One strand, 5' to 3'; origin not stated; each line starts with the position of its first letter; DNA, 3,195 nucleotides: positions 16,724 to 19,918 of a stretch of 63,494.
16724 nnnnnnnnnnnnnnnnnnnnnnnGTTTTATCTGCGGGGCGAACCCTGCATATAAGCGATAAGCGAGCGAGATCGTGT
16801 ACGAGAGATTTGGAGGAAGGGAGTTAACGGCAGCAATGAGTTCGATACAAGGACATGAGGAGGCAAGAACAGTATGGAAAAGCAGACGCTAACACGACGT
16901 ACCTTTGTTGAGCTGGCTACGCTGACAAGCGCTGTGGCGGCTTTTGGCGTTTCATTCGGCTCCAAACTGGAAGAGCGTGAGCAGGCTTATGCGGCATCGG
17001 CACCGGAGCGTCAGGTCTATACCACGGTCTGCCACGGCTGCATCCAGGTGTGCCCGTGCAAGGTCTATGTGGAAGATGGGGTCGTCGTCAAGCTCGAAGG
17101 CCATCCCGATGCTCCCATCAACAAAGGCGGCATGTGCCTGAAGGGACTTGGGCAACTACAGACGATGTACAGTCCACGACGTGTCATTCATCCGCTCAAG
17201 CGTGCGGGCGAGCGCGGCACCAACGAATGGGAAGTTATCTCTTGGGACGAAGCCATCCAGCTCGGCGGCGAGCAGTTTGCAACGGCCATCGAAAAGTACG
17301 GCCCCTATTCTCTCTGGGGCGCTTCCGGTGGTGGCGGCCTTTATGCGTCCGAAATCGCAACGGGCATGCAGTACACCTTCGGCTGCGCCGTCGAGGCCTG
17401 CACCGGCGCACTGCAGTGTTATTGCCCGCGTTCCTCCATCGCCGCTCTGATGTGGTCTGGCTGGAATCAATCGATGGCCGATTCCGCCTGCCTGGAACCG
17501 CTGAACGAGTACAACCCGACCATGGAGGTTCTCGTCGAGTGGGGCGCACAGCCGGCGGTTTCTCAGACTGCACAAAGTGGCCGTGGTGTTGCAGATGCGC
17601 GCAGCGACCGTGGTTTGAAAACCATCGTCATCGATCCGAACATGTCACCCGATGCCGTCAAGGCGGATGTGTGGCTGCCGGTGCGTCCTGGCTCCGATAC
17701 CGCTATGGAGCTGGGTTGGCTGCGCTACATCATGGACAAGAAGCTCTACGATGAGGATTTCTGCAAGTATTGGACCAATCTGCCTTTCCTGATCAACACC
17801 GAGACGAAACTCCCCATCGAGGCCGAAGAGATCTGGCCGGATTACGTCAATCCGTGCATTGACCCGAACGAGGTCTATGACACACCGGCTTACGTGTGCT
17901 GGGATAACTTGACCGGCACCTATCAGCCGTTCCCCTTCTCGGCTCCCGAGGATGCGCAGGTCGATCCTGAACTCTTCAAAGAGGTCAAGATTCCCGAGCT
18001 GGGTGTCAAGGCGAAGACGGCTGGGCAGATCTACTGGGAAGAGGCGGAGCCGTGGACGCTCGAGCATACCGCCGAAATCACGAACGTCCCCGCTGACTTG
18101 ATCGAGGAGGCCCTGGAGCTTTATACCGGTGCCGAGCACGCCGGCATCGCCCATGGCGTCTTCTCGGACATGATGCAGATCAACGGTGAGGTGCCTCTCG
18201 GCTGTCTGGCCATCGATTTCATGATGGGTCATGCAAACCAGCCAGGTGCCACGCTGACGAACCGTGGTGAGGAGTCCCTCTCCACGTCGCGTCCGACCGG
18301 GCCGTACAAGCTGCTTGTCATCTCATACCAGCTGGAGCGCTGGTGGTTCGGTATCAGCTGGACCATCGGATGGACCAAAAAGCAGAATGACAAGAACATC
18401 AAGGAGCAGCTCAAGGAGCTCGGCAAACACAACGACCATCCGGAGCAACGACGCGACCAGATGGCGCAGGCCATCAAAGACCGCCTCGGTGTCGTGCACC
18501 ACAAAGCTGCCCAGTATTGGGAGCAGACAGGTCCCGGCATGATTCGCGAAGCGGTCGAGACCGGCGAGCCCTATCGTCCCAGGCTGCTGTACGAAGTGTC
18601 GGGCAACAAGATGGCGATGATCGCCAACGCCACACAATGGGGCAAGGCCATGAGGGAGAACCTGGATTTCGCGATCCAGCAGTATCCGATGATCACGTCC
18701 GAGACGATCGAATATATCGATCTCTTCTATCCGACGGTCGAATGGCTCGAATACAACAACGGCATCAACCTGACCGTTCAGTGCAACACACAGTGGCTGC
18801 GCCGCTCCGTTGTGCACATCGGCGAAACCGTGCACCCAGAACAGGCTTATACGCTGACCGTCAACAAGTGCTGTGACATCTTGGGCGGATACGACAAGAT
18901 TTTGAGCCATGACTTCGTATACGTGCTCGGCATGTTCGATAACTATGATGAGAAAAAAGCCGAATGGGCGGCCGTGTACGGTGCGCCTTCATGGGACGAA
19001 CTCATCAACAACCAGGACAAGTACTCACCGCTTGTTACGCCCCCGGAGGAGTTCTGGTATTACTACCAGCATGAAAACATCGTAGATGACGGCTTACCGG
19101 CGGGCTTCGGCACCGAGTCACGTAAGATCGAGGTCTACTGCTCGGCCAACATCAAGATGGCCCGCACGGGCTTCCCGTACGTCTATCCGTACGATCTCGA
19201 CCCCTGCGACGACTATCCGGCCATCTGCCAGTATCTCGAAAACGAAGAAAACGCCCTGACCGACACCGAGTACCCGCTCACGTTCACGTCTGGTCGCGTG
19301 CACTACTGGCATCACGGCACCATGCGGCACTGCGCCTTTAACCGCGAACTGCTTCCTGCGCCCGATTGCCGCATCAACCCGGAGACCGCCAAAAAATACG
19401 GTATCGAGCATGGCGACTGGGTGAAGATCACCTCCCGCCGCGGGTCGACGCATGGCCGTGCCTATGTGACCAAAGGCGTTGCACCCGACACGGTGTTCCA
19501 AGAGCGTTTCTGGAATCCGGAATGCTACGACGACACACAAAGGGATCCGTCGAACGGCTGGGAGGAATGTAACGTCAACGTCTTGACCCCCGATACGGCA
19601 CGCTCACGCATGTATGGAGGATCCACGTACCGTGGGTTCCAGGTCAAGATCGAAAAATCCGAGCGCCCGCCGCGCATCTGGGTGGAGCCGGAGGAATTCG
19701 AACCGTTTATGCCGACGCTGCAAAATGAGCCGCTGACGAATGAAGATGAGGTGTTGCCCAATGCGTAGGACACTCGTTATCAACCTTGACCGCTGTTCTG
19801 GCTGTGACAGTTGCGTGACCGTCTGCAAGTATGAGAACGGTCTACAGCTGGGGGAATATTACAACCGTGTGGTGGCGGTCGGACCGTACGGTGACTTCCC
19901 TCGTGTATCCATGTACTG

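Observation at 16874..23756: Orphan Tat-exported bis-MGD oxidoreductase with two different membrane electron-input modules in one locus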

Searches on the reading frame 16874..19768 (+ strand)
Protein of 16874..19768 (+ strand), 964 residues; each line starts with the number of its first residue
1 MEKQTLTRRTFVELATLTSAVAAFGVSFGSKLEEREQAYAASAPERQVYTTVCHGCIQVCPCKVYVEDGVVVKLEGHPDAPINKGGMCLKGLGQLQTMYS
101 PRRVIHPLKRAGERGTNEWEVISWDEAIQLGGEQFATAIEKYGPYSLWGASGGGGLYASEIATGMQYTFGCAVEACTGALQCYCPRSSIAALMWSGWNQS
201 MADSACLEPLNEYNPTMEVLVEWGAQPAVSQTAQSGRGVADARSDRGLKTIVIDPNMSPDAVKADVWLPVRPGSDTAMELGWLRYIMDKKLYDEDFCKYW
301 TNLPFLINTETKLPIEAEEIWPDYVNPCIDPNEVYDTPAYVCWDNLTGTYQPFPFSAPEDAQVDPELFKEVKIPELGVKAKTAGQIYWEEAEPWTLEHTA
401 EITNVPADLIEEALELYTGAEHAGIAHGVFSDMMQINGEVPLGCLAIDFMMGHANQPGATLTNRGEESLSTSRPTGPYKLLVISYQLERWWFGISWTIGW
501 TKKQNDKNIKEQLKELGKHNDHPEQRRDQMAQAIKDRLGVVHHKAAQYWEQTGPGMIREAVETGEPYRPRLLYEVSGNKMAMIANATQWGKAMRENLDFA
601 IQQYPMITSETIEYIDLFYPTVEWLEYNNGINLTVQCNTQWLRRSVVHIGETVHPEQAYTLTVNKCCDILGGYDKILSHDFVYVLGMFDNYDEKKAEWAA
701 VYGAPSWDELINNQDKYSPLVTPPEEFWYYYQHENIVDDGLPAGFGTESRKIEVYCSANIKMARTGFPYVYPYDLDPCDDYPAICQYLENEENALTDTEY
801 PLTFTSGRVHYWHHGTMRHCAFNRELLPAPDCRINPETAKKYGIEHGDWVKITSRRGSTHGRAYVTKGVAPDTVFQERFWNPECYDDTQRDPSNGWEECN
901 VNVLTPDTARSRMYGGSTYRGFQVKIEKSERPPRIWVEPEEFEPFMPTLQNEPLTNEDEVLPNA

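Call 4: search_protein_families(library=pfam, proteins=[window:16874-19765:+])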
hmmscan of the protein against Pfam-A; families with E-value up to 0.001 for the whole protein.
window:16874-19765:+ (964 aa): 3 families
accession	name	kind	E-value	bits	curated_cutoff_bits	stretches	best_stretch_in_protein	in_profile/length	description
PF01568.27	Molydop_binding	-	5.4e-20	71.9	26.8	1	802-920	1-107/110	Molydopterin dinucleotide binding domain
PF00384.28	Molybdopterin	-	3.5e-13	49.8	24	1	103-647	1-335/353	Molybdopterin oxidoreductase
PF04879.21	Molybdop_Fe4S4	-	2.2e-10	40.8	22.7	1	47-100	2-55/55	Molybdopterin oxidoreductase Fe4S4 domain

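Call 5: search_protein_families(library=ncbifam, proteins=[window:16874-19765:+])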
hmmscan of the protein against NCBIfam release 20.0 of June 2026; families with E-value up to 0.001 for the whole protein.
window:16874-19765:+ (964 aa): 22 families
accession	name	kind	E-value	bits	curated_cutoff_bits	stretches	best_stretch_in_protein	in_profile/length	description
NF012032.0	PRK15488.1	equivalog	4.1e-55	187.1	694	2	5-301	2-281/759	thiosulfate reductase PhsA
TIGR03479.1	DMSO_red_II_alp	subfamily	3.4e-45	154.5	984.75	2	50-459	60-463/913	molybdopterin-dependent oxidoreductase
TIGR02166.1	dmsA_ynfE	subfamily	3.5e-45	154.3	777.7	2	6-298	1-296/794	DMSO/selenate family reductase complex A subunit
TIGR01591.1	Fdh-alpha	equivalog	4.8e-44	150.5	666.25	2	51-298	1-235/672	formate dehydrogenase subunit alpha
TIGR01553.1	formate-DH-alph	equivalog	7.6e-39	133.2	814.2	3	6-129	2-130/1009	formate dehydrogenase-N subunit alpha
NF011566.1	PRK14990.1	exception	6.4e-32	110.4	1600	2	14-297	25-315/814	dimethylsulfoxide reductase subunit A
NF047855.1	AssmNtatRedNasC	equivalog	5.7e-29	100.9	1100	2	42-301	14-263/708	assimilatory nitrate reductase catalytic subunit NasC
NF041513.1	formate_DH_Act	exception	9.6e-29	99.8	1400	3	41-134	35-126/1067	formate dehydrogenase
NF010055.0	PRK13532.1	equivalog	7.9e-27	93.8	904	2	5-303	2-293/830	nitrate reductase catalytic subunit NapA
TIGR00509.1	bisC_fam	subfamily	1.1e-24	86.8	1017.55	2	704-929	544-754/772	molybdopterin guanine dinucleotide-containing S/N-oxide reductase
NF041885.1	selenate_YnfE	exception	1.6e-24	85.8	1675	1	6-298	3-303/805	selenate/tellurate reductase subunit YnfE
TIGR01706.1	NAPA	equivalog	4.1e-24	84.9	930.55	2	6-154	2-150/830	periplasmic nitrate reductase subunit alpha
NF041884.1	selenate_YnfF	exception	1.6e-23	82.5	1650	1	7-297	2-295/798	selenate/tellurate reductase subunit YnfF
NF011567.1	PRK14991.1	equivalog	1.3e-22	79.4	1750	3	86-129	139-182/1022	tetrathionate reductase subunit TtrA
NF041714.1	arsenate_red_ArrA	equivalog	3.6e-20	71.7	1600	1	7-134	4-140/848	arsenate respiratory reductase molybdopterin-containing subunit ArrA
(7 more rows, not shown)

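Call 6: find_homologous_proteins(query=window:16874-19765:+)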
Query window:16874-19765:+ (964 aa): 1399 proteins with E <= 0.001 among 8000 candidates; the best 120 are listed.
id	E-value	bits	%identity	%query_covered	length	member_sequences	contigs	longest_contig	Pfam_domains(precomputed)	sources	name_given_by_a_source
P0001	0.0e+0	2325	100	100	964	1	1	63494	PF00384.28,PF01568.28,PF04879.22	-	-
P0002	0.0e+0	1894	80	100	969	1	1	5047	PF00384.28,PF01568.28,PF04879.22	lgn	-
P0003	0.0e+0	1854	79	100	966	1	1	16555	PF00384.28,PF01568.28,PF04879.22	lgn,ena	-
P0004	0.0e+0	1837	78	100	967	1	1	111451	PF00384.28,PF01568.28,PF04879.22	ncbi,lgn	-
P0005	0.0e+0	1806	77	99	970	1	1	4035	PF00384.28,PF01568.28,PF04879.22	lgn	-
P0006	0.0e+0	1794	76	100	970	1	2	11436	PF00384.28,PF01568.28,PF04879.22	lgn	-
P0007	0.0e+0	1732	74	100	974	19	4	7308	PF00384.28,PF01568.28,PF04879.22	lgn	-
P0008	0.0e+0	1481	63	100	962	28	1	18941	PF00384.28,PF01568.28,PF04879.22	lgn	-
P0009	0.0e+0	1420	60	100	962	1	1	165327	PF00384.28,PF01568.28,PF04879.22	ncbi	-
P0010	0.0e+0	1259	57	99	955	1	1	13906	PF00384.28,PF01568.28,PF04879.22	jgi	jgi:anaerobic selenocysteine-containing dehydrogenase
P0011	0.0e+0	1255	54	99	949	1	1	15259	PF00384.28,PF01568.28,PF04879.22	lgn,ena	-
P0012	0.0e+0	1254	56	99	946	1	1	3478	PF00384.28,PF01568.28,PF04879.22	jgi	jgi:anaerobic selenocysteine-containing dehydrogenase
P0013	0.0e+0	1248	55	98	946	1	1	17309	PF00384.28,PF01568.28,PF04879.22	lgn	-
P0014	0.0e+0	1241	55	99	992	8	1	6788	PF00384.28,PF01568.28,PF04879.22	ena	-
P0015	0.0e+0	1237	56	99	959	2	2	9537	PF00384.28,PF01568.28,PF04879.22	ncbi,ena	-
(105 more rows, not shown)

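Call 7: search_solved_structures(query=window:16874-19765:+, max_evalue=0.001)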
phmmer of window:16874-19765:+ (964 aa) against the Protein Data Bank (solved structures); distinct sequences matched with E-value up to 0.001: 50.
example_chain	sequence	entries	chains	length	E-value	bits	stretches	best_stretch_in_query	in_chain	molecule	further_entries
2vpw_A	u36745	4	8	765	6.9e-29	103.5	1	8-301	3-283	THIOSULFATE REDUCTASE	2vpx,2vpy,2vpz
8cm4_A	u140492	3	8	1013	1e-28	102.9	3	785-874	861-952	Formate dehydrogenase, alpha subunit, selenocysteine-containing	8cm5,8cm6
9rjy_A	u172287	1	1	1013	1.4e-28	102.5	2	5-308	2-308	Formate dehydrogenase, alpha subunit, selenocysteine-containing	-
8rcg_A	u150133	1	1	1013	1.4e-28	102.4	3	785-874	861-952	Formate dehydrogenase, alpha subunit, selenocysteine-containing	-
30gj_A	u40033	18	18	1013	1.4e-28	102.4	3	785-874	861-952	Formate dehydrogenase, alpha subunit, selenocysteine-containing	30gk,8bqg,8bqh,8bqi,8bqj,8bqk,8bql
8cm7_A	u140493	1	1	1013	1.4e-28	102.4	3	785-874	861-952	Formate dehydrogenase, alpha subunit, selenocysteine-containing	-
9rk1_A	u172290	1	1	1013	1.4e-28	102.4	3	785-874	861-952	Formate dehydrogenase, alpha subunit, selenocysteine-containing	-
9rjz_A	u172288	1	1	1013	1.4e-28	102.4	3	785-874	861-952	Formate dehydrogenase, alpha subunit, selenocysteine-containing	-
9qm0_A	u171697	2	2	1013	1.6e-28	102.3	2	5-308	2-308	Formate dehydrogenase, alpha subunit, selenocysteine-containing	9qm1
9rk0_A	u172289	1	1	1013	1.6e-28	102.3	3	785-874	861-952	Formate dehydrogenase, alpha subunit, selenocysteine-containing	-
6sdv_A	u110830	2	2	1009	1.7e-28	102.1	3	785-874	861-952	Formate dehydrogenase, alpha subunit, selenocysteine-containing,Formate dehydrogenase, alp | Formate dehydrogenase, alpha subunit, selenocysteine-containing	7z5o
6sdr_A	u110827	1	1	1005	1.9e-28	102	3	785-874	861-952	Formate dehydrogenase, alpha subunit, selenocysteine-containing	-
7qv7_S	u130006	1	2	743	1.5e-27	99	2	49-298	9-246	Hydrogen dependent carbon dioxide reductase subunit FdhF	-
1h0h_A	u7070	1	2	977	1.1e-26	96.1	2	47-308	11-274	FORMATE DEHYDROGENASE SUBUNIT ALPHA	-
7bkb_D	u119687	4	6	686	3.1e-25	91.4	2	49-298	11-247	Formate dehydrogenase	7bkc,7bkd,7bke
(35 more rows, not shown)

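Call 11: find_related_loci(query=A1, collection=genome_contigs, flank=10000)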
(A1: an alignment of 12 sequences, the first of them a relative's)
Query A1 (964 aa) in genome_contigs; peptide patterns used: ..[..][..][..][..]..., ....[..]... (x = any residue, [..] = any of these).
193 stretches matched a pattern; 158 encode a relative of the query (tblastn E <= 1e-3); the best 80 are kept; 80 distinct loci.
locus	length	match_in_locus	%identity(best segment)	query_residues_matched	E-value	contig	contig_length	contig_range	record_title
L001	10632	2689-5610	74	1-964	0e+0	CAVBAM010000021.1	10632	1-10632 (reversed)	Candidatus Methanomethylophilaceae archaeon isolate SRR8978301_cleanbin_000006 genome assembly, contig: Spades_SRR897830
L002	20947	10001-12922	74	1-964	0e+0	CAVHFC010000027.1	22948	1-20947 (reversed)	Eubacterium sp. CAG:786 isolate H07681-L1_cleanbin_000014 genome assembly, contig: Spades_H07681-L1_contig_1334, whole g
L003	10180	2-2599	75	109-964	0e+0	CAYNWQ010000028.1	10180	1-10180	MAG TPA_asm: uncultured Gordonibacter sp. isolate binchicken_co323_278 genome assembly, contig: NODE_7468_length_10180_c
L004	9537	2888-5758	56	1-957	0e+0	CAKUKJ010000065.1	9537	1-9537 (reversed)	MAG: uncultured Coriobacteriales bacterium isolate REFINED_METABAT215_TOP10_CONTIGS_1500_ASSEMBLY_K77_MERGED__Hadza_MoBi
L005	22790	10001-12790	52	6-957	0e+0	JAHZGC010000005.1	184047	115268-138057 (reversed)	MAG: Coriobacteriaceae bacterium isolate HRGM_Genome_3029 HRGM_Genome_3029_5, whole genome shotgun sequence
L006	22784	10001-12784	52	2-957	0e+0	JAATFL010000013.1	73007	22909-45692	MAG: Coriobacteriia bacterium isolate bin_223 k141_5538977, whole genome shotgun sequence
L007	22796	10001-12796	52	1-957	0e+0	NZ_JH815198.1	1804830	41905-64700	Slackia piriformis YIT 12062 supercont1.1, whole genome shotgun sequence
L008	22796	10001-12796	52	1-957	0e+0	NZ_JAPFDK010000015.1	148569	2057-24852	MAG: Slackia sp. isolate bin_32_DannyCat k141_26172, whole genome shotgun sequence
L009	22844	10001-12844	51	1-955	0e+0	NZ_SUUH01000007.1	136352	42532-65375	MAG: Denitrobacterium detoxificans isolate SIG41 NODE_177_length_136352_cov_34.506828, whole genome shotgun sequence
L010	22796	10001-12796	51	1-957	0e+0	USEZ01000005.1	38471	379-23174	uncultured Slackia sp. isolate UMGS1653 genome assembly, contig: NODE_698_length_38471_cov_3.467227, whole genome shotgu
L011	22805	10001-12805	51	3-957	0e+0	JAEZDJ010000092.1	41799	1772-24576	MAG: Actinomycetes bacterium isolate OH_CBrB_283 k127_595720, whole genome shotgun sequence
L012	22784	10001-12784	50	3-957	0e+0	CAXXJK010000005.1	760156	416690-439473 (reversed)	MAG: Coriobacteriales bacterium isolate 8255fbb1-537d-437b-9469-26891dfb6b17 genome assembly, contig: contig_5, whole ge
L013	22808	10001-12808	51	3-957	0e+0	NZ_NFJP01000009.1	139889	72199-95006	Gordonibacter sp. An230 An230_contig_9, whole genome shotgun sequence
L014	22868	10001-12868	53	3-957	0e+0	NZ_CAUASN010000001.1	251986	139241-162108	MAG: uncultured Adlercreutzia sp. isolate ERR8263760_bin.7_MetaWRAP_v1.3_MAG ERZ18534299.2, whole genome shotgun sequenc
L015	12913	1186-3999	51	2-957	0e+0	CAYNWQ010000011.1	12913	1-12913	MAG TPA_asm: uncultured Gordonibacter sp. isolate binchicken_co323_278 genome assembly, contig: NODE_5280_length_12913_c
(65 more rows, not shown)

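Call 31: search_dna_similar(query=window:16874-19765:+, collection=plasmids, mode=protein, max_rows=40, max_evalue=1e-10)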
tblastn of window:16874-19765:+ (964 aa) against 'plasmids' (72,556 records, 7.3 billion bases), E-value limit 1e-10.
Records with a match: 220; places in all: 248; records where one place covers at least 80% of the query: 1.
Best place of each record, by identity: <60% 220.
By first word of the organism name: Escherichia 53; Azospirillum 17; Agrobacterium 10; Clostridium 9; Sinorhizobium 8; Salmonella 7; Deinococcus 7; Rahnella 6; Methylobacterium 5; Halomicrobium 4; and 62 more.
By predicted mobility (MOB-suite, as given by PLSDB): non-mobilizable 146; mobilizable 48; conjugative 26.
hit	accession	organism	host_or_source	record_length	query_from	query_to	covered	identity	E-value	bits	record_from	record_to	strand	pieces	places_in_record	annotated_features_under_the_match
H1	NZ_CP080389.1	Agrobacterium cucumeris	Cucumber,pure bacterial ...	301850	53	927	91%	24.3%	1e-41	174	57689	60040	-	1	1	molybdopterin-dependent oxidoreductase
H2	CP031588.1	Paracoccaceae bacterium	Isolate culture,marine surface water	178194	53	628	60%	23.4%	1e-23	115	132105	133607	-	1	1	nasC: Assimilatory nitrate reductase catalytic subunit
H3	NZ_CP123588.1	Alisedimentitalea scapharcae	Anadara broughtonii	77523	5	445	46%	26.2%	6e-24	117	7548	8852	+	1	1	molybdopterin-dependent oxidoreductase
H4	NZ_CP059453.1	Azospirillum brasilense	Prokaryotes,soil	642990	48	436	40%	26.8%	2e-17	96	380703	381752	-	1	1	molybdopterin oxidoreductase family protein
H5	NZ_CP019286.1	Halobiforma lacisalsi AJ5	Ayakekumsalt Lake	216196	45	426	40%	27.1%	2e-25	122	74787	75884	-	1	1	molybdopterin-dependent oxidoreductase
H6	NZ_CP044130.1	Halomicrobium sp. LC1Hm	-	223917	45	465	44%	24.4%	9e-20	103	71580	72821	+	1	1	molybdopterin-dependent oxidoreductase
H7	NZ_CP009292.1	Novosphingobium pentaromativorans US6-1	mud sediment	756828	45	428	40%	26.3%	6e-24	117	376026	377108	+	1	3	molybdopterin-dependent oxidoreductase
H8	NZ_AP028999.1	Paraburkholderia sp. 22B1P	-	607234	45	435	41%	25.6%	3e-23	115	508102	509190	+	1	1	molybdopterin-dependent oxidoreductase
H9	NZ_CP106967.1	Haloferax alexandrinus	-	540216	45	432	40%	25.8%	8e-22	110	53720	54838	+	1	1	molybdopterin-dependent oxidoreductase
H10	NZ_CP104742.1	Haloferax lucentense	-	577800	45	432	40%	25.8%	3e-21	108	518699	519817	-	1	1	molybdopterin-dependent oxidoreductase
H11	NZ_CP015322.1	Mesorhizobium amorphae CCNWGS0123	Robinia pseudoacacia,cell culture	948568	45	435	41%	25.5%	1e-27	129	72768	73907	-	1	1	molybdopterin-dependent oxidoreductase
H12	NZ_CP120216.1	Agrobacterium leguminum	-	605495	53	429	39%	26.5%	3e-18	99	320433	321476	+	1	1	molybdopterin-dependent oxidoreductase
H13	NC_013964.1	Haloferax volcanii DS2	-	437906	45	432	40%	25.6%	1e-20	106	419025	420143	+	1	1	molybdopterin-dependent oxidoreductase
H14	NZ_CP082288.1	Halobaculum roseum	cell culture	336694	88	463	39%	26.2%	1e-21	109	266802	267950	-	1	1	molybdopterin-dependent oxidoreductase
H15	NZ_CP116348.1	Enterobacter ludwigii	strawberry,pure cluture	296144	53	435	40%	25.4%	2e-24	118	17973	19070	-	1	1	molybdopterin-dependent oxidoreductase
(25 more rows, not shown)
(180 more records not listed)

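Call 47: find_encoding_contigs(protein=window:16874-19768:+, flank=2000, max_places=4)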
Protein window:16874-19768:+ (964 aa): no gene with exactly this product is on record in the collection.

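Call 48: find_encoding_contigs(protein=P0004, flank=9000, max_places=2)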
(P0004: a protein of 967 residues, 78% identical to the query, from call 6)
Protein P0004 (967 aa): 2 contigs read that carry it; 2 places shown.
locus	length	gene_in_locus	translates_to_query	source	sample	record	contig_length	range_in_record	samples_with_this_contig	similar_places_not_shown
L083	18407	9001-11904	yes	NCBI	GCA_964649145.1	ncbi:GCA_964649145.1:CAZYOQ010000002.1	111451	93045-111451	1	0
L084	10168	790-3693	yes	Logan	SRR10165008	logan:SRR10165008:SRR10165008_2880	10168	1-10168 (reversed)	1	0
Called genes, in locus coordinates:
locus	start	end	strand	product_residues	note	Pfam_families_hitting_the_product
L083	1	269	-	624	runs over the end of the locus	PF00664:ABC_membrane, PF02463:SMC_N (faint), PF00005:ABC_tran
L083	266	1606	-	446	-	PF00664:ABC_membrane, PF00005:ABC_tran, PF02463:SMC_N (faint)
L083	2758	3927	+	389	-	PF01869:BcrAD_BadFG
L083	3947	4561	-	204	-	-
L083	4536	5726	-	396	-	PF12838:Fer4_7 (weak), PF13187:Fer4_9 (faint), PF13237:Fer4_10 (faint), PF00037:Fer4 (weak), PF12797:Fer4_2 (weak), PF12837:Fer4_6 (weak), PF00037:Fer4 (weak), PF12837:Fer4_6 (weak), +1 more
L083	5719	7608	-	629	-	-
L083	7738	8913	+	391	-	-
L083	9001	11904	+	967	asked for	PF04879:Molybdop_Fe4S4, PF00384:Molybdopterin, PF01568:Molydop_binding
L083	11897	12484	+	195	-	PF12838:Fer4_7 (faint), PF25160:LdpA_Fe-S-bd (faint), PF13247:Fer4_11, PF13237:Fer4_10, PF13187:Fer4_9 (weak), PF00037:Fer4, PF12797:Fer4_2 (weak), PF12837:Fer4_6 (weak)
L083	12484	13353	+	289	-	PF04976:DmsC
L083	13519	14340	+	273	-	PF02613:Nitrate_red_del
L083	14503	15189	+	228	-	PF12798:Fer4_3 (faint), PF12838:Fer4_7 (weak), PF13187:Fer4_9 (weak), PF13237:Fer4_10 (weak), PF12838:Fer4_7, PF13187:Fer4_9 (weak), PF25160:LdpA_Fe-S-bd, PF00037:Fer4, +5 more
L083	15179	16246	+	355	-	PF12801:Fer4_5, PF12838:Fer4_7 (faint), PF13187:Fer4_9 (faint)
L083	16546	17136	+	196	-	-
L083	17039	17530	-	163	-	-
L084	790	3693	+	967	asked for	PF04879:Molybdop_Fe4S4, PF00384:Molybdopterin, PF01568:Molydop_binding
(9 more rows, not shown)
